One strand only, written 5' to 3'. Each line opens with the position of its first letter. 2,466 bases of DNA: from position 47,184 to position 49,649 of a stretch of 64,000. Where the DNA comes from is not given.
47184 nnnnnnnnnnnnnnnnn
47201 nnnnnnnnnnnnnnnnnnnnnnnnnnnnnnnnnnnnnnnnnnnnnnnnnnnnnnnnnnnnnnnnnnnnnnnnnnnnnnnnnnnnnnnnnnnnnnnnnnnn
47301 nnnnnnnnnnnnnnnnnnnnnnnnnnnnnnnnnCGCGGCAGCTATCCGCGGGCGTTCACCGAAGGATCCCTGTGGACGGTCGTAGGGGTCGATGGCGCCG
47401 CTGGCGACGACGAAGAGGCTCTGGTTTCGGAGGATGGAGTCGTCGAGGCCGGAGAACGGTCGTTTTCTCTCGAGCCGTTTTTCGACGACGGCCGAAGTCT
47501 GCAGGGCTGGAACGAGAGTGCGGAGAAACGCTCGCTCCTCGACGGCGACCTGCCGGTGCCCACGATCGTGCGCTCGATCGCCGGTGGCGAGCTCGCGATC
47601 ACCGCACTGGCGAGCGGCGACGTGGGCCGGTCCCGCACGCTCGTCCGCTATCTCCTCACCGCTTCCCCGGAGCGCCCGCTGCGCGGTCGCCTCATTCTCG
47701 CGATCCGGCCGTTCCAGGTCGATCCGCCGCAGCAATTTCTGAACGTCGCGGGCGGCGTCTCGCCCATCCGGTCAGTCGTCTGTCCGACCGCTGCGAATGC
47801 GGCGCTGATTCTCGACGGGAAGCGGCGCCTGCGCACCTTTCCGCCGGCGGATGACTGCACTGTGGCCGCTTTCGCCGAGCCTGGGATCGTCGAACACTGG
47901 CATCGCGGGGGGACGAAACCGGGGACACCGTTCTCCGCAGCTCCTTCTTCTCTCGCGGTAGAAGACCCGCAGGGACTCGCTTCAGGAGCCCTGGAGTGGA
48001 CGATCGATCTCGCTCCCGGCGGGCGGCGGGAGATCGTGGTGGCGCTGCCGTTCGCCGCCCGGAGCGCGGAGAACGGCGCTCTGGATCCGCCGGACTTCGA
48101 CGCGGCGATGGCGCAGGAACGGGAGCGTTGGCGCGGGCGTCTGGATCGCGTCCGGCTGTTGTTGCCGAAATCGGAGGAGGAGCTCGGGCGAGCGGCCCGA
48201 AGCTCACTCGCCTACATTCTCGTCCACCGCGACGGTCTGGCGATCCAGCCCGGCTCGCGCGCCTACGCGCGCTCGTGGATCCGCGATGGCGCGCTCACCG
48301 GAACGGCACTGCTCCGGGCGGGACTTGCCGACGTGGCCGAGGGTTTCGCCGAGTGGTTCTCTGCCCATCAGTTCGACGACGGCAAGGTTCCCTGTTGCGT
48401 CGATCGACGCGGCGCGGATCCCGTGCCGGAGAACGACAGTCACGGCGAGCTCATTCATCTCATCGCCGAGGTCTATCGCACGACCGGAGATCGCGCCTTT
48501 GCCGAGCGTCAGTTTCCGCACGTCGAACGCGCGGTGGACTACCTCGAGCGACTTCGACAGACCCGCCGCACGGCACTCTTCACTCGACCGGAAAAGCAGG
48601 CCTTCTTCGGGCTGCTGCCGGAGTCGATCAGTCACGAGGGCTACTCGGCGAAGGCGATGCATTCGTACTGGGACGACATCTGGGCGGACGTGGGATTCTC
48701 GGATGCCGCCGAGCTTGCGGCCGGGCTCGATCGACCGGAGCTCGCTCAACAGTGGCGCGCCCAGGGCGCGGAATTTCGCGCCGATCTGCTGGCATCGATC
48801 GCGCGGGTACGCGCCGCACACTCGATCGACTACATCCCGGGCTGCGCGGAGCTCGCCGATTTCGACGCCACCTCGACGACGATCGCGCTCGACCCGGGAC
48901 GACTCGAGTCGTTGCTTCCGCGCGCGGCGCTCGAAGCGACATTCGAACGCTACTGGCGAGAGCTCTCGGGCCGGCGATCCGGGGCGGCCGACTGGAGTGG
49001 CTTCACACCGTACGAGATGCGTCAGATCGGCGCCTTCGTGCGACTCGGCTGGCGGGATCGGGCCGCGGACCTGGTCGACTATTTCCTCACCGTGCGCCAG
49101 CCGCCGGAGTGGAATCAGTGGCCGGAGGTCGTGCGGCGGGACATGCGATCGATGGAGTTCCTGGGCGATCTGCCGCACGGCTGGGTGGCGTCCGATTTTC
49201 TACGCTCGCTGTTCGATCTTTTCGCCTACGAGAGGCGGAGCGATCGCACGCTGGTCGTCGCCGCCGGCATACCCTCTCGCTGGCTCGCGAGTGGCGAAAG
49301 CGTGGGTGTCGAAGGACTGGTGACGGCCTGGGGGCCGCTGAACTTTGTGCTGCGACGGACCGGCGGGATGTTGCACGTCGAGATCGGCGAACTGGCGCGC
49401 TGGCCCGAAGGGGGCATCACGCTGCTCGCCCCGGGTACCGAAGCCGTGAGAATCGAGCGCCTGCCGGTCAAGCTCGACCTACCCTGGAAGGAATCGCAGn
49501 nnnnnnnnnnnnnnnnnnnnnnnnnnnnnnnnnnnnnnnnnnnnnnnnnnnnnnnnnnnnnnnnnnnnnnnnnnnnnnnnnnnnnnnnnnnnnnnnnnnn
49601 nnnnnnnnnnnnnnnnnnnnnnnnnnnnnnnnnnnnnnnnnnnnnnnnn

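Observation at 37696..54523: Hybrid TonB-receptor + ABC-importer beta-glucan utilisation locus (GH144-like, GH94 phosphorylase, GH1), candidate beta-1,2-glucan/sophoro-oligosaccharide pathway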

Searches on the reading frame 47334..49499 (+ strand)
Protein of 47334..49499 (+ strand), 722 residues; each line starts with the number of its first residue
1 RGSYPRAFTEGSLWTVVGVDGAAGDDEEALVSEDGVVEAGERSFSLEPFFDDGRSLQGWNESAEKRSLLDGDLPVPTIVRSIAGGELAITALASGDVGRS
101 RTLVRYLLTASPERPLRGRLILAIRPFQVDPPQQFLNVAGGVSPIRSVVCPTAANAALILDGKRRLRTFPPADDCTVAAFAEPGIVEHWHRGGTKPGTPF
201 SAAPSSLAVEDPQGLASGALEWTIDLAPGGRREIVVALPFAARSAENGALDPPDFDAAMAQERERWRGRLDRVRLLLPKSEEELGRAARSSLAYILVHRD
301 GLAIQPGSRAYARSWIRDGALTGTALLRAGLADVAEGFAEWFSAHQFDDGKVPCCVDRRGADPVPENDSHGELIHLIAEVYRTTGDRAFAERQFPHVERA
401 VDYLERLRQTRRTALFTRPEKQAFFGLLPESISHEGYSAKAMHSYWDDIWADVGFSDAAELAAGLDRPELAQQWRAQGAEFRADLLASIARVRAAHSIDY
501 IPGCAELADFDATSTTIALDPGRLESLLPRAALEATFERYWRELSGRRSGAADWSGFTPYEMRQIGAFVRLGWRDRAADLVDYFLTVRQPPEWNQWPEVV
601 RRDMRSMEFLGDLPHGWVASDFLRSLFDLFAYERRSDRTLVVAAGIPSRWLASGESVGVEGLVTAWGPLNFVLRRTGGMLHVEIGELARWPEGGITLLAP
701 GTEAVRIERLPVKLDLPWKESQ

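Call 92: predict_structure(alignment_id=A3)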
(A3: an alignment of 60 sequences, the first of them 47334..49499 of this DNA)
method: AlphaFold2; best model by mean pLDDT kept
length: 722 residues; sequences in the alignment: 60
mean_pLDDT: 91.4   pTM: 0.93
mean pLDDT of the five models: 91.4, 89.8, 89.6, 88.9, 88.6
residues with pLDDT >= 90: 550; 70-90: 125; 50-70: 39; < 50: 8
segments of 3 or more residues with pLDDT < 50: 194-199
pLDDT, mean of each block of 10 residues (from residue 1): 79 90 77 93 92 88 86 97 95 87 96 96 92 78 92 87 90 91 71 50 73 93 97 94 56 87 95 97 97 93 86 88 97 97 96 90 88 98 98 99 98 97 97 70 95 98 98 98 98 98 95 93 95 98 94 90 96 96 94 94 89 92 98 96 97 97 98 97 98 97 97 95 52
secondary structure, 60 per line:
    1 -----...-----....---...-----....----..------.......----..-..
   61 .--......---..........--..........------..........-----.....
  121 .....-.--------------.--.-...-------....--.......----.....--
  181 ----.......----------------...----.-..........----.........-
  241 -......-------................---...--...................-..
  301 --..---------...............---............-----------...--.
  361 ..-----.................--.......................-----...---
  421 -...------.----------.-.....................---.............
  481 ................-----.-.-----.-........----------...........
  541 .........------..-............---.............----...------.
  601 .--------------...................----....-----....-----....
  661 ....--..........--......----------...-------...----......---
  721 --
elements in order (helices of 4 or more, strands of 3 or more residues): E14-17 E29-32 E45-51 E64-69 E73-82 E85-94 E101-110 E116-125 E147-149 E157-160 E163-169 E174-178 H185-191 E208-210 E217-226 E231-239 H242-247 H255-270 E274-276 H279-297 H316-328 H332-343 E355-357 E360-362 H368-384 H387-409 H445-464 H468-496 H512-519 H530-549 H559-570 H574-586 H616-630 E631-634 E639-642 H648-651 E657-664 E667-676 E679-684 E695-697 E705-707 E712-717

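Call 94: fold_search(model_id=the predicted structure, library=pdb)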
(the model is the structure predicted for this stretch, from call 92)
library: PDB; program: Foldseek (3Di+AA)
matches with E <= 10: 594; with E <= 0.001: 159
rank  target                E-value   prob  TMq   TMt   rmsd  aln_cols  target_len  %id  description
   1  8hob_A                1.1e-14  1.00  0.57  0.51   8.9       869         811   11  The cryo-EM structure of cellobiose phosphorylase from Clostridium thermocellum ( variant) (released 2024-03-20)
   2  8rf0_A                1.2e-14  1.00  0.64  0.19   6.7       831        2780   12  WT-CGS sample in nanodisc (released 2024-03-20)
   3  8ho7_A                2.3e-14  1.00  0.57  0.52   8.5       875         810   11  The cryo-EM structure of cellobiose phosphorylase from Clostridium thermocellum (released 2023-12-13)
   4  8ho8_A                2.9e-14  1.00  0.59  0.54   8.2       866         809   11  The cryo-EM structure of cellobiose phosphorylase from Clostridium thermocellum in complex with cellobiose (released 2023-12-13)
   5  8ho9_A                4.9e-14  1.00  0.59  0.53   8.3       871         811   11  The cryo-EM structure of cellobiose phosphorylase from Clostridium thermocellum (cysteine-to-serine varient) (released 2023-12-13)
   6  1lf6_A                5.1e-14  1.00  0.59  0.63   5.3       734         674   13  CRYSTAL STRUCTURE OF BACTERIAL GLUCOAMYLASE (released 2003-02-25)
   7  8ic6_A                5.9e-14  1.00  0.53  0.46  11.4       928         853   13  exo-beta-D-arabinanase ExoMA2 from Microbacterium arabinogalactanolyticum in complex with Tris (released 2023-08-16)
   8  1ug9                  6.5e-14  1.00  0.61  0.44  13.5       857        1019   15  Crystal Structure of Glucodextranase from Arthrobacter globiformis I42 (released 2003-12-09)
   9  9ju0_AAA              1.1e-13  1.00  0.60  0.49   6.3       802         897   12  C-terminally truncated dextran dextrinase bound with acarbose (released 2025-09-03)
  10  9ju0_CCC              1.3e-13  1.00  0.61  0.50   6.6       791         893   13  C-terminally truncated dextran dextrinase bound with acarbose (released 2025-09-03)
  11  9ju0_BBB              2.4e-13  1.00  0.60  0.50   6.2       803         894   13  C-terminally truncated dextran dextrinase bound with acarbose (released 2025-09-03)
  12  8ic6_B                2.5e-13  1.00  0.52  0.46  11.2       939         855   13  exo-beta-D-arabinanase ExoMA2 from Microbacterium arabinogalactanolyticum in complex with Tris (released 2023-08-16)
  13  3s4c                  3.8e-13  1.00  0.59  0.53   7.9       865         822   13  Lactose phosphorylase in complex with sulfate (released 2012-06-27)
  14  3qde_A                3.8e-13  1.00  0.55  0.50   9.0       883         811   11  The structure of Cellobiose phosphorylase from Clostridium thermocellum in complex with phosphate (released 2011-11-09)
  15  3rrs_A                4.2e-13  1.00  0.60  0.53   7.7       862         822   13  Crystal structure analysis of cellobiose phosphorylase from Cellulomonas uda (released 2012-05-09)
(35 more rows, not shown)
